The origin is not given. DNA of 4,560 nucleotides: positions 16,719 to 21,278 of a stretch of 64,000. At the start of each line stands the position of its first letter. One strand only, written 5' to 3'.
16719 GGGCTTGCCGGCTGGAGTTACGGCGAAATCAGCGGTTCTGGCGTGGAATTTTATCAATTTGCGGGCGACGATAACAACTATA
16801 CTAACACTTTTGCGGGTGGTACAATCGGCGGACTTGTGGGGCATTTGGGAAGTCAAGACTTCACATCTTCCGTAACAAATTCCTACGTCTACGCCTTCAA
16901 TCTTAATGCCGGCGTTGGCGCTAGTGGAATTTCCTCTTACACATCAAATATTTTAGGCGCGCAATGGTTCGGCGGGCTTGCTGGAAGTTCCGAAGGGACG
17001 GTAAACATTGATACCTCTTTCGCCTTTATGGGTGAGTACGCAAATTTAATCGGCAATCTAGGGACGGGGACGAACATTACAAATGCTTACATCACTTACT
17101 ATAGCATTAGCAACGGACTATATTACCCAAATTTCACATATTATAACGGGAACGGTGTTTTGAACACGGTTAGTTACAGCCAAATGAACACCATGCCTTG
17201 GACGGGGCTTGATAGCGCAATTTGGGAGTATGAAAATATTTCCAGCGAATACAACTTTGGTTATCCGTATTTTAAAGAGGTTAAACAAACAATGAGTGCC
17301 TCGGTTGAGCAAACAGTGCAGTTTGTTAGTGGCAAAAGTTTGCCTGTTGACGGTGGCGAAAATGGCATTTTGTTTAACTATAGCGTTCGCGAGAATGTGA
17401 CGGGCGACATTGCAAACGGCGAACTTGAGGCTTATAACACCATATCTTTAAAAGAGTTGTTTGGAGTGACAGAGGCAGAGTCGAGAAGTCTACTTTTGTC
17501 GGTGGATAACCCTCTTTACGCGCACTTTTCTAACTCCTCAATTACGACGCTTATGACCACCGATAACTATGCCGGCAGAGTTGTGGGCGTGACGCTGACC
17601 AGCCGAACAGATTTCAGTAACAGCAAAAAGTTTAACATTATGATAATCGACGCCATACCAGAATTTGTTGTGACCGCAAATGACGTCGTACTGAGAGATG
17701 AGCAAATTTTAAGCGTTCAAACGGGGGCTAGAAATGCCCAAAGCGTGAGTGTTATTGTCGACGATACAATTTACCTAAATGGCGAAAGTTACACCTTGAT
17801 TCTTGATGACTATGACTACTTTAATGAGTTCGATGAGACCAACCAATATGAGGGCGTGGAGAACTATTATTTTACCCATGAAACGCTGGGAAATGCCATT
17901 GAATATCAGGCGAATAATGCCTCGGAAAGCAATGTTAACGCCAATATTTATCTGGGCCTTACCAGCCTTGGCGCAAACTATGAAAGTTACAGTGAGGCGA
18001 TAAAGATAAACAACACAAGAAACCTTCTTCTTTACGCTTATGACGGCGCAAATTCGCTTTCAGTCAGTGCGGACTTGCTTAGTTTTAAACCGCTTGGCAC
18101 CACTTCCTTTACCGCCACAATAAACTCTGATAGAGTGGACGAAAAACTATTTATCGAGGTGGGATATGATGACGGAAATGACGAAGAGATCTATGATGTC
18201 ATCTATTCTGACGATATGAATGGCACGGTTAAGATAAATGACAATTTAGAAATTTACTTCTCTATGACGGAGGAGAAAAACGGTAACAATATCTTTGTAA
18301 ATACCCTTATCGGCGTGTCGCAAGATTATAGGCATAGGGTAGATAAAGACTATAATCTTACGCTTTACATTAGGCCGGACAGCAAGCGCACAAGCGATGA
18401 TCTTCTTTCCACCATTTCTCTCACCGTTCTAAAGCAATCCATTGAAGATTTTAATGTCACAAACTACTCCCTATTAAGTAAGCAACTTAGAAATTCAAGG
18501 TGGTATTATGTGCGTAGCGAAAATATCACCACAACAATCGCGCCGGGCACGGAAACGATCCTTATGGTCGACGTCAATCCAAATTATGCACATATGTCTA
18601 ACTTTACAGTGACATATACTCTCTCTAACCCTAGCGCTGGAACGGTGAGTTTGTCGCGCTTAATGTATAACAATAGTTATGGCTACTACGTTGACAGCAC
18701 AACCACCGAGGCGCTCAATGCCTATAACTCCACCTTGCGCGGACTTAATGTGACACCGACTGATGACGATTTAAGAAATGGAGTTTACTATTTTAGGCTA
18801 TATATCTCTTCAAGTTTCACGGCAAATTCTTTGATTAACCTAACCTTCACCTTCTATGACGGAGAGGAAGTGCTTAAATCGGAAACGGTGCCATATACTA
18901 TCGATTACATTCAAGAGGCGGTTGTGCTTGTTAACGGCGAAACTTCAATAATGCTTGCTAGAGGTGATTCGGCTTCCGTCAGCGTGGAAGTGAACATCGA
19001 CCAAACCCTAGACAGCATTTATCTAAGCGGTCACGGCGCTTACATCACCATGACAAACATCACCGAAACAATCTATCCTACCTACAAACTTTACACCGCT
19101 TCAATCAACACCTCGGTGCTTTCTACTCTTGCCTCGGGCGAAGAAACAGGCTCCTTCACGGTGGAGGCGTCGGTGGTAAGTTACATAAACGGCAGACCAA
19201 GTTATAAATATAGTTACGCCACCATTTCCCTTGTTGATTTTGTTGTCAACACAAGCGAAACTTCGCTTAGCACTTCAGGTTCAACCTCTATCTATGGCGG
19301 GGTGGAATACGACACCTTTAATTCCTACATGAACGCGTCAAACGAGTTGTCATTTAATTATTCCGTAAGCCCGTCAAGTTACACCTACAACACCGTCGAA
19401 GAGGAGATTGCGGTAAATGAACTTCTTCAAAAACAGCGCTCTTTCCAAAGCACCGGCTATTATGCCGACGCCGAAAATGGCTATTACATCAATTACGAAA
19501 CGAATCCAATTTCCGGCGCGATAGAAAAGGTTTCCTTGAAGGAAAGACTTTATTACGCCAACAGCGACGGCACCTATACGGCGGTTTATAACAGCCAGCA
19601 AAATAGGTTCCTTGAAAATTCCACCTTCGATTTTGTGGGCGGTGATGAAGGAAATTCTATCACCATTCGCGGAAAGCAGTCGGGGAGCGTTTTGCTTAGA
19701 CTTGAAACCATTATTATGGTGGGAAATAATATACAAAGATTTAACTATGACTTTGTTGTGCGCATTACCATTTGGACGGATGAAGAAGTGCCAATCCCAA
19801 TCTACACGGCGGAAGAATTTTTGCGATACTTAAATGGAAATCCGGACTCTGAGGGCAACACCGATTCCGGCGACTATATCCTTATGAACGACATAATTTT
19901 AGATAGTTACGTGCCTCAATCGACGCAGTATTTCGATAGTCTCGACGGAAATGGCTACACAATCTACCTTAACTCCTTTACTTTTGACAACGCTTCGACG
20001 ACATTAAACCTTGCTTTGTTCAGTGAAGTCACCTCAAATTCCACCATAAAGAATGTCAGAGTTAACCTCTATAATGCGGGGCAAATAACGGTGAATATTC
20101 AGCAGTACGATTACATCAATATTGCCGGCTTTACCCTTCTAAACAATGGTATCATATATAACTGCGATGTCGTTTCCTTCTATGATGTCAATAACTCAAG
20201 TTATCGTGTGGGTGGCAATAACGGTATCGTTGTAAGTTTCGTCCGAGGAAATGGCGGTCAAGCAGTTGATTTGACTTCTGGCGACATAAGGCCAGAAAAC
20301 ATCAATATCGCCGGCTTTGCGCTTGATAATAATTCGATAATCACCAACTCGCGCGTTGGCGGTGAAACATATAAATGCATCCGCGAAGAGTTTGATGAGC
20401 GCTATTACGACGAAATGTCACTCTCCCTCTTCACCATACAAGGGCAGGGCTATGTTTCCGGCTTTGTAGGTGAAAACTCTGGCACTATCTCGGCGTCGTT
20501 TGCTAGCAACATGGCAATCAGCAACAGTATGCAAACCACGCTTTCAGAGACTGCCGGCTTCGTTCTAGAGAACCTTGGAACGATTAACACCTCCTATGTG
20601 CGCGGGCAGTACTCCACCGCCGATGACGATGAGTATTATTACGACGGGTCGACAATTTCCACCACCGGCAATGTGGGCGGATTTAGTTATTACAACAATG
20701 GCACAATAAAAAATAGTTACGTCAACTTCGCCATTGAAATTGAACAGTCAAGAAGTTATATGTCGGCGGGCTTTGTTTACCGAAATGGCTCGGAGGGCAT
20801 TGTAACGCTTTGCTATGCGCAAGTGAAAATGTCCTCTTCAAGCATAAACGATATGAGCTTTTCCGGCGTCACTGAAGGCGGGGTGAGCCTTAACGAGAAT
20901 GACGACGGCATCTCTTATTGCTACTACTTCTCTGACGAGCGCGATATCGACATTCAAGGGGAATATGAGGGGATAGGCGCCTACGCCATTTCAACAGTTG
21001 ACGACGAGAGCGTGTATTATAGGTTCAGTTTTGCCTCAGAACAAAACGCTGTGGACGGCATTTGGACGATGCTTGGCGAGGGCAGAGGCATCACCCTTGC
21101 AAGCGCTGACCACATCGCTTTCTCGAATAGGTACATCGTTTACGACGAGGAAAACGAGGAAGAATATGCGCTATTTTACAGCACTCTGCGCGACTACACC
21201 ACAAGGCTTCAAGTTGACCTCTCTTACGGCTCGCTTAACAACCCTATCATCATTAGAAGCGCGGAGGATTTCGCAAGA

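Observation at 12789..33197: Uninterrupted 20.4-kb gene for a 6,802-residue lipid-anchored surface protein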

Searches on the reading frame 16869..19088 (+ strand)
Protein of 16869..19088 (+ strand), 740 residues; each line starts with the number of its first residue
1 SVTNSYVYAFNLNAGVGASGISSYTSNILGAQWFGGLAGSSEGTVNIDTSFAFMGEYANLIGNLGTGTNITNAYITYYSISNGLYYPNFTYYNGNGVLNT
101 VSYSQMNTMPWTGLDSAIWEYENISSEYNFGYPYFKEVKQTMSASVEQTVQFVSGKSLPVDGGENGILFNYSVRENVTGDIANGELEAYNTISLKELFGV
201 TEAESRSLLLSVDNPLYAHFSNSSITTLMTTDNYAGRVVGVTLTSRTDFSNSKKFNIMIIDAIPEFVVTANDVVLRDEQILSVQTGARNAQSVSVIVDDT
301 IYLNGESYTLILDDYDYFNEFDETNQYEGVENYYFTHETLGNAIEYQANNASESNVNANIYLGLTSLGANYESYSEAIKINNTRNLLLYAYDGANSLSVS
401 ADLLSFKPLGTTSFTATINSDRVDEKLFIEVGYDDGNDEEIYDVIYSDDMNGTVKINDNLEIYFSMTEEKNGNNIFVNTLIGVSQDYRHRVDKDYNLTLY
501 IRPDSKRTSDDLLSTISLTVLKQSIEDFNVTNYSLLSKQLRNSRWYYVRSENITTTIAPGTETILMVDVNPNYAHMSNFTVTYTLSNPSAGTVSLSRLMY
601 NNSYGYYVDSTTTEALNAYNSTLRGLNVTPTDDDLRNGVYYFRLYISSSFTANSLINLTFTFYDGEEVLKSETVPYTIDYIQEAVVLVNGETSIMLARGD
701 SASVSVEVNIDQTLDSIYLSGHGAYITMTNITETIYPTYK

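Call 8: search_protein_families(library=pfam, proteins=[window:16869-19088:+], max_evalue=5)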
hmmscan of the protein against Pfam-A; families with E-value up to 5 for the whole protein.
window:16869-19088:+ (740 aa): 0 families

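Call 70: search_protein_families(library=phrogs, proteins=[window:16869-19088:+], max_evalue=0.01)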
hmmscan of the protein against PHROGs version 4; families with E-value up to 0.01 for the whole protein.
window:16869-19088:+ (740 aa): 1 family
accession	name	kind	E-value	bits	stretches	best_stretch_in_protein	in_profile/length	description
phrog_23465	-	unknown function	0.0043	17.5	1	438-526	78-165/211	-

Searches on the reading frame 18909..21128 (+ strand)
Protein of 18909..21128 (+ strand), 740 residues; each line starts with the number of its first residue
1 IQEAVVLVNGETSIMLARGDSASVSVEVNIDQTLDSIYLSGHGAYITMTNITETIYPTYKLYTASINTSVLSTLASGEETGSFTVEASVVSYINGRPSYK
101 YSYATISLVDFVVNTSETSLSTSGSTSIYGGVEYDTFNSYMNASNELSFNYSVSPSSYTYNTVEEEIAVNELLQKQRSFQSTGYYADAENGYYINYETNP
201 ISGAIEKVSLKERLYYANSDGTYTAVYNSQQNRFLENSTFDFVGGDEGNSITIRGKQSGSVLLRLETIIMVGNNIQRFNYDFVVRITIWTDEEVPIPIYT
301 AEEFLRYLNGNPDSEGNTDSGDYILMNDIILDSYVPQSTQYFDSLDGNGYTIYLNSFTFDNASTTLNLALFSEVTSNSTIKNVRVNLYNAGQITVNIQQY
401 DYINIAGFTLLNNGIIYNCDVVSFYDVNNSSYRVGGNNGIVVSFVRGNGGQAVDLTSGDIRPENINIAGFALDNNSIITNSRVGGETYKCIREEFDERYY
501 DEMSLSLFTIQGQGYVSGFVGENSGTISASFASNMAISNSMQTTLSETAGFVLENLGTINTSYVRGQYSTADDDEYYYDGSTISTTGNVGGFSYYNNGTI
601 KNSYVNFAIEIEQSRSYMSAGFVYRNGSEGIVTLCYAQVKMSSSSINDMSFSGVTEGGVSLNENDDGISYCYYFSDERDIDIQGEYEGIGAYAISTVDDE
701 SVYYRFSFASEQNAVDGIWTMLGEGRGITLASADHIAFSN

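Call 8: search_protein_families(library=pfam, proteins=[window:18909-21128:+], max_evalue=5)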
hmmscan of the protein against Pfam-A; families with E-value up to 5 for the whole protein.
window:18909-21128:+ (740 aa): 1 family
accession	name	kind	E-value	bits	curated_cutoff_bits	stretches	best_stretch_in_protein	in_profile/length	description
PF24072.1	T7_gp14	-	0.064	13.6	27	1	522-611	76-157/187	T7 virus internal virion protein gp14 family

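Call 70: search_protein_families(library=phrogs, proteins=[window:18909-21128:+], max_evalue=0.01)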
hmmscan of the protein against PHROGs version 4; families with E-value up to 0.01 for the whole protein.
window:18909-21128:+ (740 aa): 0 families
